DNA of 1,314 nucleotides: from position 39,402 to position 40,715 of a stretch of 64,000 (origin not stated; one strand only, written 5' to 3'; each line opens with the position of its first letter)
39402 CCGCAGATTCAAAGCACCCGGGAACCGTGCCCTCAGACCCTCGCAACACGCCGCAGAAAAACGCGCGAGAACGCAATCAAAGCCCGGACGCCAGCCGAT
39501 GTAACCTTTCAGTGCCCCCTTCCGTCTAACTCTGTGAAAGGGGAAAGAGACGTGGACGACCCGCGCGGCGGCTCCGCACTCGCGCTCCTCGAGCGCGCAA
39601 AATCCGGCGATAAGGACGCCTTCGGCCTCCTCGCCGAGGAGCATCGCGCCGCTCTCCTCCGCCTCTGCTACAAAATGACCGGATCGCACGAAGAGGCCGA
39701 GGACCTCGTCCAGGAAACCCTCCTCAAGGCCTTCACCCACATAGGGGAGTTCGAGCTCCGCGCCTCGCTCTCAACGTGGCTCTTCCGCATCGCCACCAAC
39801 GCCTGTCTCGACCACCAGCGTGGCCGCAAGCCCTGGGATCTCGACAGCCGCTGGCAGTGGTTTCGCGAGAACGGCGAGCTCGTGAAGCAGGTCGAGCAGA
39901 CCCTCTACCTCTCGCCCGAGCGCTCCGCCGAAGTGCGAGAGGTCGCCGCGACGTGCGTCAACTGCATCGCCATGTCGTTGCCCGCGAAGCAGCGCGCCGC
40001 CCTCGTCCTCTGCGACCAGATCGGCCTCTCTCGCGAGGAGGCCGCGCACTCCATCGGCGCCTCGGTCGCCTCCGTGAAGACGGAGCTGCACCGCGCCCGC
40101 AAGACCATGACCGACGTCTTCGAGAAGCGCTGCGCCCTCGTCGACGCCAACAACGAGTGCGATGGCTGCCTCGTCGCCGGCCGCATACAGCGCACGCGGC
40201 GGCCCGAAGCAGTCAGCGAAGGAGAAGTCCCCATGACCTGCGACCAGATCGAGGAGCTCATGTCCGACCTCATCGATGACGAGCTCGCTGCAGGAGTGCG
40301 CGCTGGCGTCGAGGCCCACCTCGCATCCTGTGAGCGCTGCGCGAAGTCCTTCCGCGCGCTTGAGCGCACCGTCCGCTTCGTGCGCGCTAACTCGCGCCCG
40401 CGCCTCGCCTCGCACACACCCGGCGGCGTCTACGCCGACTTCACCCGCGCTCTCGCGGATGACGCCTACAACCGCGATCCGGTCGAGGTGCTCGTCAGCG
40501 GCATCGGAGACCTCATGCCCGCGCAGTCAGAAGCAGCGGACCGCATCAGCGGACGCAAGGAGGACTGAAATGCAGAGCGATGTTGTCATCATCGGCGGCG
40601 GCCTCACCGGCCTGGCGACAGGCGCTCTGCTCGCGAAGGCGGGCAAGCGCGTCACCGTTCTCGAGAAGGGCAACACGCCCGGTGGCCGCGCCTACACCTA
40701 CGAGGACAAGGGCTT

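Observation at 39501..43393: ECF sigma / anti-sigma / FAD oxidoreductase / cohesin-like scaffold candidate in one co-directional block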

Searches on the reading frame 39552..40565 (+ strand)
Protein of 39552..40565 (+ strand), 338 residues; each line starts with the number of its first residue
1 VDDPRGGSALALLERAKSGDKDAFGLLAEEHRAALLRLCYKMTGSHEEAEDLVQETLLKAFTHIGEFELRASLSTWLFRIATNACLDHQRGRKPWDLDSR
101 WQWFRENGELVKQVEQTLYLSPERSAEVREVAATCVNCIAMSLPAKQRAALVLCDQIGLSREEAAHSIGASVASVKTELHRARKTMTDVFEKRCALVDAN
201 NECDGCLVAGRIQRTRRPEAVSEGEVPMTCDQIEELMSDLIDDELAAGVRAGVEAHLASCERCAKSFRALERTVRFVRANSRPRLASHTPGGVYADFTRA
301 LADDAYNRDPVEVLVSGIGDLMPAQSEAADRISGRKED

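Call 7: search_protein_families(library=pfam, max_evalue=1, proteins=[window:39552-40565:+])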
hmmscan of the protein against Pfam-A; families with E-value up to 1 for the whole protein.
seq(338 aa): 10 families
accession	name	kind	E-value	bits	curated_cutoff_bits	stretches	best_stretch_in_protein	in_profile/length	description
PF04542.20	Sigma70_r2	-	3.2e-19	68.9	24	1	27-93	1-69/71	Sigma-70 region 2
PF08281.18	Sigma70_r4_2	-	1.4e-10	41.1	25.7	1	141-186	9-54/54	Sigma-70, region 4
PF13490.11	zf-HC2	-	2.3e-09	37.6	22.2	1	230-264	1-35/35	Putative zinc-finger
PF22029.2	PhyR_sigma2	-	0.00017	22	27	1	42-80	15-53/55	Sigma2 domain of PhyR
PF04545.22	Sigma70_r4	-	0.019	14.9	24.1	1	142-184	4-46/50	Sigma-70, region 4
PF02001.22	DUF134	-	0.025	15.6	27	1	146-193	38-86/98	Protein of unknown function DUF134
PF20432.4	Xre-like-HTH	-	0.078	13.7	25.8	1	143-179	10-43/63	Antitoxin Xre-like helix-turn-helix domain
PF07638.17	Sigma70_ECF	-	0.12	12.7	21.1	1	12-188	7-181/185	ECF sigma factor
PF14561.12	TPR_20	-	0.15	12.8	25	0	27-66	34-73/90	Tetratricopeptide repeat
PF09337.16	zf-H2C2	-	0.21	12.4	25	1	115-138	16-38/39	H2C2 zinc finger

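Call 8: search_protein_families(library=ncbifam, max_evalue=1, proteins=[window:39552-40565:+])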
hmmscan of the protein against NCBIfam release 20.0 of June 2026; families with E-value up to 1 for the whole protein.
seq(338 aa): 93 families (the best 25 are shown)
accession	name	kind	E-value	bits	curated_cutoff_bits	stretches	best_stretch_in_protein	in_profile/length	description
NF006089.0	PRK08241.1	subfamily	1.3e-41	142.8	240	1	12-189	12-203/343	RNA polymerase subunit sigma-70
TIGR02960.1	SigX5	hypoth_equivalog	6e-38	130.8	264.75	1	19-193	2-193/322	RNA polymerase sigma-70 factor, TIGR02960 family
NF008888.0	PRK11922.1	equivalog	3.3e-30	105.4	204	1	10-193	18-199/231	RNA polymerase sigma factor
NF007223.0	PRK09641.1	equivalog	8.2e-30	104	209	1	13-190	9-184/187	RNA polymerase sigma factor SigW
NF007225.0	PRK09643.1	equivalog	2.1e-29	102.7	190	1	10-192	15-184/204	RNA polymerase sigma factor SigM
TIGR02950.1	SigM_subfam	subfamily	7.2e-28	97.4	147.95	1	29-189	7-157/159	RNA polymerase sigma factor, SigM family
TIGR02948.1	SigW_bacill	equivalog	3.1e-27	95.9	243.1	1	14-186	10-180/187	RNA polymerase sigma factor SigW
NF004113.0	PRK05602.1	equivalog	1.2e-26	93.6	208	1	11-192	34-203/211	RNA polymerase sigma factor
NF009166.1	PRK12513.1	equivalog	2.4e-25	89.4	206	1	11-186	11-182/193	RNA polymerase sigma factor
NF007216.0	PRK09638.1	equivalog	3.8e-25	88.7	194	1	11-189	7-173/180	RNA polymerase sigma factor SigY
TIGR02937.1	sigma70-ECF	superfamily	5e-24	84.8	42.9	1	23-186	2-161/165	sigma-70 family RNA polymerase sigma factor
TIGR02959.1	SigZ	equivalog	2e-23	83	168.65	1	29-196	2-154/170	RNA polymerase sigma factor SigZ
NF007229.0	PRK09647.1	equivalog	4.2e-23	81.8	265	1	24-195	46-207/220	RNA polymerase sigma factor SigE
NF058625.1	sigma_PG0214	equivalog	5.1e-23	81.6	130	1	24-192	6-163/170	GFO_1088 family ECF-type sigma factor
NF007215.0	PRK09637.1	equivalog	1.2e-21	77.5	212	1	30-196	9-160/181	RNA polymerase sigma factor SigZ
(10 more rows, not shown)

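Call 29: find_homologous_proteins(query=window:39552-40565:+, max_evalue=1e-10)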
Query seq(338 aa) (338 aa): 2116 proteins with E <= 1e-10 among 8000 candidates; the best 120 are listed.
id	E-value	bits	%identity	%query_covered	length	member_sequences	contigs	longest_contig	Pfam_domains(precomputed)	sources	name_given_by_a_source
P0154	5.3e-147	507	70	92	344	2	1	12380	PF13490.12,PF04542.21,PF08281.19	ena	-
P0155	2.6e-146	505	70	94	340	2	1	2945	PF13490.12,PF04542.21,PF08281.19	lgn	-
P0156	7.6e-146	503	69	92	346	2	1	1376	PF13490.12,PF04542.21,PF08281.19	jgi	jgi:RNA polymerase sigma factor (sigma-70 family)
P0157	3.9e-145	501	71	92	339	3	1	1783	PF13490.12,PF04542.21,PF08281.19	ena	-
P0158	6.4e-145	500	68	94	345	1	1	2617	PF13490.12,PF04542.21,PF08281.19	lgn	-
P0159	2.1e-144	499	69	94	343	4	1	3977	PF13490.12,PF04542.21,PF08281.19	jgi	jgi:RNA polymerase sigma factor (sigma-70 family)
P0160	2.3e-144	499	68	93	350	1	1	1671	PF13490.12,PF04542.21,PF08281.19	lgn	-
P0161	2.3e-144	499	64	92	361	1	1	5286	PF13490.12,PF04542.21,PF08281.19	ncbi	-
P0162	3.6e-144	498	68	94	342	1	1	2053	PF13490.12,PF04542.21,PF08281.19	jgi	jgi:RNA polymerase sigma factor (sigma-70 family)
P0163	3.8e-144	498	66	93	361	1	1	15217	PF13490.12,PF04542.21,PF08281.19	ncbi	-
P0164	4.1e-144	498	77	68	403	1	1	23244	PF13490.12,PF04542.21,PF08281.19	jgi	-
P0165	1.2e-143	496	66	91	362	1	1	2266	PF13490.12,PF04542.21,PF08281.19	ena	-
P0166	1.4e-143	496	67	96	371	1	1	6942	PF04542.21,PF08281.19,PF22029.3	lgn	-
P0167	3.4e-143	495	69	93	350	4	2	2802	PF13490.12,PF04542.21,PF08281.19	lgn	-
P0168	3.4e-143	495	70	94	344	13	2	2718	PF13490.12,PF04542.21,PF08281.19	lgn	-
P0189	1.2e-136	473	97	65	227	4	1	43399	PF04542.21,PF08281.19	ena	-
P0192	3.2e-136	472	67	91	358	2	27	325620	PF13490.12,PF04542.21,PF08281.19,PF22029.3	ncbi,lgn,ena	-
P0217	1.4e-124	434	87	67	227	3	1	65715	PF04542.21,PF08281.19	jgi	-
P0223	2.1e-116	407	84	65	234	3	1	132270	PF04542.21,PF08281.19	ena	-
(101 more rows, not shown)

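Call 31: find_encoding_contigs(protein=P0189, flank=10000, max_places=3)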
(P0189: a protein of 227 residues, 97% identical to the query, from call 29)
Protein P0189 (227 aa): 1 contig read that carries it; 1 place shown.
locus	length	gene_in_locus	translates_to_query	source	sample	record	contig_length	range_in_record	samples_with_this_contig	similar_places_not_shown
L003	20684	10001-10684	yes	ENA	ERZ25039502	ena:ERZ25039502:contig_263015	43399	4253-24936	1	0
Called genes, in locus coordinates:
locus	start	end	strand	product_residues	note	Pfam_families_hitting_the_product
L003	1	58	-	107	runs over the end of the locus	PF01490:Aa_trans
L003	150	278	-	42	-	-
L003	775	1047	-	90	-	-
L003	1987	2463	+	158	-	-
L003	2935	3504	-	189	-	-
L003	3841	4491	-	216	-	-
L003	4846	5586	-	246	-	-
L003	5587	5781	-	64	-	-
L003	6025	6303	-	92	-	-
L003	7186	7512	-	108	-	-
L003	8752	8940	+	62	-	-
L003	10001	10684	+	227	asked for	PF04542:Sigma70_r2, PF08281:Sigma70_r4_2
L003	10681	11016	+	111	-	PF13490:zf-HC2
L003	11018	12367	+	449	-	PF00890:FAD_binding_2 (weak), PF01266:DAO, PF01494:FAD_binding_3, PF01593:Amino_oxidase, PF07992:Pyr_redox_2 (faint), PF12831:FAD_oxidored (weak), PF13450:NAD_binding_8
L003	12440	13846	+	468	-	PF02412:TSP_3 (weak)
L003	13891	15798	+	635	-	PF00440:TetR_N, PF02770:Acyl-CoA_dh_M (weak)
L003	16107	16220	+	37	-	-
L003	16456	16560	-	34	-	-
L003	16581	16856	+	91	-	-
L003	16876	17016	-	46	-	-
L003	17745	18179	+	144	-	PF00441:Acyl-CoA_dh_1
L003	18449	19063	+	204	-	PF02771:Acyl-CoA_dh_N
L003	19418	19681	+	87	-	PF00441:Acyl-CoA_dh_1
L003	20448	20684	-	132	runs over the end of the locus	-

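Call 40: find_encoding_contigs(protein=P0217, flank=7000, max_places=2)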
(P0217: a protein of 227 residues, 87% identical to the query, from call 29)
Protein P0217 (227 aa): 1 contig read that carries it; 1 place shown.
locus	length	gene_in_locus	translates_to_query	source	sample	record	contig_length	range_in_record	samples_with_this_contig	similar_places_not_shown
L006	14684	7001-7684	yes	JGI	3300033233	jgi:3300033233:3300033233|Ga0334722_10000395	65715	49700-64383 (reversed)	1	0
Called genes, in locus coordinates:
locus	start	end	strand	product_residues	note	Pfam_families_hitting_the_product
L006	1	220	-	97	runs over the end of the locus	-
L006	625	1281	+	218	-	PF07969:Amidohydro_3, PF01979:Amidohydro_1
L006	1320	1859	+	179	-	PF05163:DinB, PF12867:DinB_2 (weak)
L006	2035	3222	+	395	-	PF01969:Ni_insertion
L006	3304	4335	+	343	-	PF12006:DUF3500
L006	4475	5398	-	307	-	PF00753:Lactamase_B, PF19583:ODP, PF12706:Lactamase_B_2 (weak), PF17778:WHD_BLACT (weak)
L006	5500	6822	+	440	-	PF00561:Abhydrolase_1, PF12146:Hydrolase_4 (weak), PF00211:Guanylate_cyc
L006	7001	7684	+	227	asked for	PF04542:Sigma70_r2, PF08281:Sigma70_r4_2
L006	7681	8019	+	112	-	PF13490:zf-HC2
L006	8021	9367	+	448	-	PF00890:FAD_binding_2 (faint), PF01266:DAO, PF01593:Amino_oxidase, PF13450:NAD_binding_8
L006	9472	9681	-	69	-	PF04964:Flp_Fap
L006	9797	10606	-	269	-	PF14378:PAP2_3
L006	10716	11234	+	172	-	PF05163:DinB, PF12867:DinB_2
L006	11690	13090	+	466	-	PF00308:Bac_DnaA, PF01695:IstB_IS21, PF08299:Bac_DnaA_C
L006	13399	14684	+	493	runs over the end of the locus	PF13191:AAA_16 (faint), PF07728:AAA_5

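Call 41: find_encoding_contigs(protein=P0223, flank=7000, max_places=2)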
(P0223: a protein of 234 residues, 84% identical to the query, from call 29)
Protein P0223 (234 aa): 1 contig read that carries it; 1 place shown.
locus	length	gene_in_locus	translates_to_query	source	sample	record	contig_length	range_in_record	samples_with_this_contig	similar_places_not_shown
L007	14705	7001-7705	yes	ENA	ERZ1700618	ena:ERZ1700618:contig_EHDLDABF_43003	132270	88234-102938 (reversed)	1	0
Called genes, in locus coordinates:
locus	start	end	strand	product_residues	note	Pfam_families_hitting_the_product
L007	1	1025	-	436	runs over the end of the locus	PF02746:MR_MLE_N, PF13378:MR_MLE_C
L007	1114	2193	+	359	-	PF01408:GFO_IDH_MocA, PF02894:GFO_IDH_MocA_C (weak), PF22725:GFO_IDH_MocA_C3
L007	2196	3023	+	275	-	PF04909:Amidohydro_2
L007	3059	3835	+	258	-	PF02616:SMC_ScpA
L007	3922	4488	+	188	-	PF13238:AAA_18 (weak)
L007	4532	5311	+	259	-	PF00378:ECH_1, PF16113:ECH_2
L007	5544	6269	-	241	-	PF00702:Hydrolase, PF13419:HAD_2, PF13242:Hydrolase_like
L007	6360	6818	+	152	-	-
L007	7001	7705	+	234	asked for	PF04542:Sigma70_r2, PF08281:Sigma70_r4_2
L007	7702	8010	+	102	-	PF13490:zf-HC2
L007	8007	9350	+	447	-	PF00070:Pyr_redox (faint), PF00890:FAD_binding_2 (faint), PF01266:DAO, PF01494:FAD_binding_3 (weak), PF01593:Amino_oxidase, PF03486:HI0933_like (faint), PF13450:NAD_binding_8, PF01266:DAO (weak), +1 more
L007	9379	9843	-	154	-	PF11695:DUF3291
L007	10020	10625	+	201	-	PF12802:MarR_2, PF01047:MarR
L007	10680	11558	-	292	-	PF03328:HpcH_HpaI, PF15617:C-C_Bond_Lyase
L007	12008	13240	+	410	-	PF07497:Rho_RNA_bind, PF00006:ATP-synt_ab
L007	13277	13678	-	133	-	PF14464:Prok-JAB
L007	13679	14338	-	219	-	-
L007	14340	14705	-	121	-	-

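Call 42: find_encoding_contigs(protein=P0192, flank=7000, max_places=2)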
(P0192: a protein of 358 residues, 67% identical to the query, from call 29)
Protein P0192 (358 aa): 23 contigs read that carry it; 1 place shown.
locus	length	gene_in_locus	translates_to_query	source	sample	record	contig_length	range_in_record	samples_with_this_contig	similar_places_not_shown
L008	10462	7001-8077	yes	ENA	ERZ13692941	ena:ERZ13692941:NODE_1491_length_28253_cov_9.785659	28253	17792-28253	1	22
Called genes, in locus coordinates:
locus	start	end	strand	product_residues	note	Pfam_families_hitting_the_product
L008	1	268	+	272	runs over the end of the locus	-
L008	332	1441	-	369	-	PF03951:Gln-synt_N, PF00120:Gln-synt_C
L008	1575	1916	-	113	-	PF00543:P-II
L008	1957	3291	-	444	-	PF00909:Ammonium_transp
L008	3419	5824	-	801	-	PF10060:DUF2298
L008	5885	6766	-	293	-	PF00378:ECH_1, PF16113:ECH_2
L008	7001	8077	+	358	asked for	PF04542:Sigma70_r2, PF22029:PhyR_sigma2 (faint), PF08281:Sigma70_r4_2, PF13490:zf-HC2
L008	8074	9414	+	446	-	PF01266:DAO (weak), PF01494:FAD_binding_3 (faint), PF01593:Amino_oxidase, PF13450:NAD_binding_8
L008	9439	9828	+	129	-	PF01243:PNPOx_N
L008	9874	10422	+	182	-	PF10604:Polyketide_cyc2 (weak)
